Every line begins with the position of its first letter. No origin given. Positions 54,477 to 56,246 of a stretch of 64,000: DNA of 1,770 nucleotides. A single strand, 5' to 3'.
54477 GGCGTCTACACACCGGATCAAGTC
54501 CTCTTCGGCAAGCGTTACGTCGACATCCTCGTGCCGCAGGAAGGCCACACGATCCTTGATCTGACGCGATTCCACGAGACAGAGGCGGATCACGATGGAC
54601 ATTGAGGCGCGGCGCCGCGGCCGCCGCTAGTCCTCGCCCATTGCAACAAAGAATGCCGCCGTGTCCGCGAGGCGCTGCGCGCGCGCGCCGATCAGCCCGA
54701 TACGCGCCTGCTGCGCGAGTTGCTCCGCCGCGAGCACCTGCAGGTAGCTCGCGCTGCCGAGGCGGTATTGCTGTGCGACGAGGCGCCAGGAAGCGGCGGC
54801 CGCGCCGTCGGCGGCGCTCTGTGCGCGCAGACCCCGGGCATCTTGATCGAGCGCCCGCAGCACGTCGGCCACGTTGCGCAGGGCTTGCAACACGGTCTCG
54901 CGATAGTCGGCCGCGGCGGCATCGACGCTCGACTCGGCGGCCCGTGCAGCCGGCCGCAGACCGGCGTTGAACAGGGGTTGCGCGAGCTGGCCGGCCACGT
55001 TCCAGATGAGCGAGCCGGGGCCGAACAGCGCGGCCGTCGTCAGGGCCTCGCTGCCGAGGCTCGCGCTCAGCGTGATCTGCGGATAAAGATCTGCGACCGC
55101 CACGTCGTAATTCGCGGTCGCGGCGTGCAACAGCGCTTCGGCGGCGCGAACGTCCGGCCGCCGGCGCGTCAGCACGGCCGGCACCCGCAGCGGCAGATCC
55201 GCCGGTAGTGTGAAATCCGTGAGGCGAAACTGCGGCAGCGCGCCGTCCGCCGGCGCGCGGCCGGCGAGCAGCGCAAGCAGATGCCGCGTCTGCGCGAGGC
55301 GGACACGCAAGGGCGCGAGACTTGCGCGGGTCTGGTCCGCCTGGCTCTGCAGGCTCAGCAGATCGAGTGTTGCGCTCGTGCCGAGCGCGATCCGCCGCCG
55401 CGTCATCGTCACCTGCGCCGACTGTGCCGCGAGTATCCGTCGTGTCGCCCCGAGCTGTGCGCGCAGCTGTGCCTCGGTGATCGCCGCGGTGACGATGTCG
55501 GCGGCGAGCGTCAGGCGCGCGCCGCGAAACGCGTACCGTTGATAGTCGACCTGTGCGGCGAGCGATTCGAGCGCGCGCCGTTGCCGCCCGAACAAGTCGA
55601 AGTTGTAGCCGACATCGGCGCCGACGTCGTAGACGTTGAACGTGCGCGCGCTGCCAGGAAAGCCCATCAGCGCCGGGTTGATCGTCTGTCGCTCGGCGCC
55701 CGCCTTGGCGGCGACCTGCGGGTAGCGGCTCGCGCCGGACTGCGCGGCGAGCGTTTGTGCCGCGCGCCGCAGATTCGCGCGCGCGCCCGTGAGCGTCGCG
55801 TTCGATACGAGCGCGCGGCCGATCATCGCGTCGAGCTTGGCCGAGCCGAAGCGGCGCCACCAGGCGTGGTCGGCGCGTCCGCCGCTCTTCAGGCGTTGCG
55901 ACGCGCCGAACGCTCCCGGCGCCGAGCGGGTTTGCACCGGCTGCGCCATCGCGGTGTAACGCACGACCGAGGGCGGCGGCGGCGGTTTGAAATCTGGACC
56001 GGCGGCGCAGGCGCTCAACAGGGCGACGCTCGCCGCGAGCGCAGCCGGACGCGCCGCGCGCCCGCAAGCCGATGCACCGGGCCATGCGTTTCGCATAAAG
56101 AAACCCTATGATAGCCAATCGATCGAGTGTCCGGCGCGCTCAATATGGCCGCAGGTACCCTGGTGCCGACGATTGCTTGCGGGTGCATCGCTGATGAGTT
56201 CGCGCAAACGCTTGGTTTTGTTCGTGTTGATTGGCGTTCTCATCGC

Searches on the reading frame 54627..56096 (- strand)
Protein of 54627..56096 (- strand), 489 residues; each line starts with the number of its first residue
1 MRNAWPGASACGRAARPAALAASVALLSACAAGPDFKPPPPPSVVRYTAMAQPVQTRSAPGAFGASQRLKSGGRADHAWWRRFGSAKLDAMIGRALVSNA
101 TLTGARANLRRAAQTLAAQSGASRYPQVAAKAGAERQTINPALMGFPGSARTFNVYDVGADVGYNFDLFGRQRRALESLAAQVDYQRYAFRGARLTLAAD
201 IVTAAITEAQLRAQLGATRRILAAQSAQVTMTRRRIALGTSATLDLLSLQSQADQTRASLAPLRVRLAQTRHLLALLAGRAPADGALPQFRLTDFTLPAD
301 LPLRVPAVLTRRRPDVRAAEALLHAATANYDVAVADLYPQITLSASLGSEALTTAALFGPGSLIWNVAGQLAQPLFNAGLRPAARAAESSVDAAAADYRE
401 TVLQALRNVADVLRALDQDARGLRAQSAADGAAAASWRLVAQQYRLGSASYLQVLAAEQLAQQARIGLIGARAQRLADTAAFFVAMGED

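Call 56: find_encoding_contigs(protein=window:54627-56096:-, flank=10000, max_places=1)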
Protein window:54627-56096:- (489 aa): 8 contigs read that carry it; 1 place shown.
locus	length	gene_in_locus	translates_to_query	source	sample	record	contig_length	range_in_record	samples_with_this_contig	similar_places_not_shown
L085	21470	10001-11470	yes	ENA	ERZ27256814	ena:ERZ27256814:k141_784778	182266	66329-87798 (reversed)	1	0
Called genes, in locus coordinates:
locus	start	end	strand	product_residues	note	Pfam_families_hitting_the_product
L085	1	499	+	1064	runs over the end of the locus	PF25852:DUF6242_C (faint), PF02012:BNR (faint), PF13088:BNR_2 (faint), PF14870:PSII_BNR (faint), PF15902:Sortilin-Vps10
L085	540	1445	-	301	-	-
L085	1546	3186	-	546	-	PF00450:Peptidase_S10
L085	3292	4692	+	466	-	PF00206:Lyase_1, PF10415:FumaraseC_C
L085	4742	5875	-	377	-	PF12679:ABC2_membrane_2, PF12698:ABC2_membrane_3, PF01061:ABC2_membrane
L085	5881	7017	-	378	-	PF12679:ABC2_membrane_2, PF12698:ABC2_membrane_3, PF01061:ABC2_membrane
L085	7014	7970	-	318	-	PF00005:ABC_tran, PF13304:AAA_21 (weak)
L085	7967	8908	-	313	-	PF00005:ABC_tran, PF13304:AAA_21 (weak)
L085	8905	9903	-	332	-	PF25917:BSH_RND (faint), PF25954:Beta-barrel_RND_2, PF25990:Beta-barrel_YknX (weak)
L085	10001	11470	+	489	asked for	PF02321:OEP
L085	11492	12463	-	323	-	PF01007:IRK (faint), PF07885:Ion_trans_2, PF17655:IRK_C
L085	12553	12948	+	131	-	PF00581:Rhodanese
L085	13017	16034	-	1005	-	PF08447:PAS_3, PF01590:GAF, PF13185:GAF_2, PF00989:PAS, PF08448:PAS_4, PF13426:PAS_9, PF00512:HisKA, PF02518:HATPase_c, +2 more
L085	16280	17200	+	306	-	PF08450:SGL, PF03088:Str_synth (faint), PF01731:Arylesterase (faint)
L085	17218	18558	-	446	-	PF00083:Sugar_tr, PF07690:MFS_1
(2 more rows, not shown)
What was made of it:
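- The host carries haem-copper oxidase genes, which suggests an aerobe (call 56).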
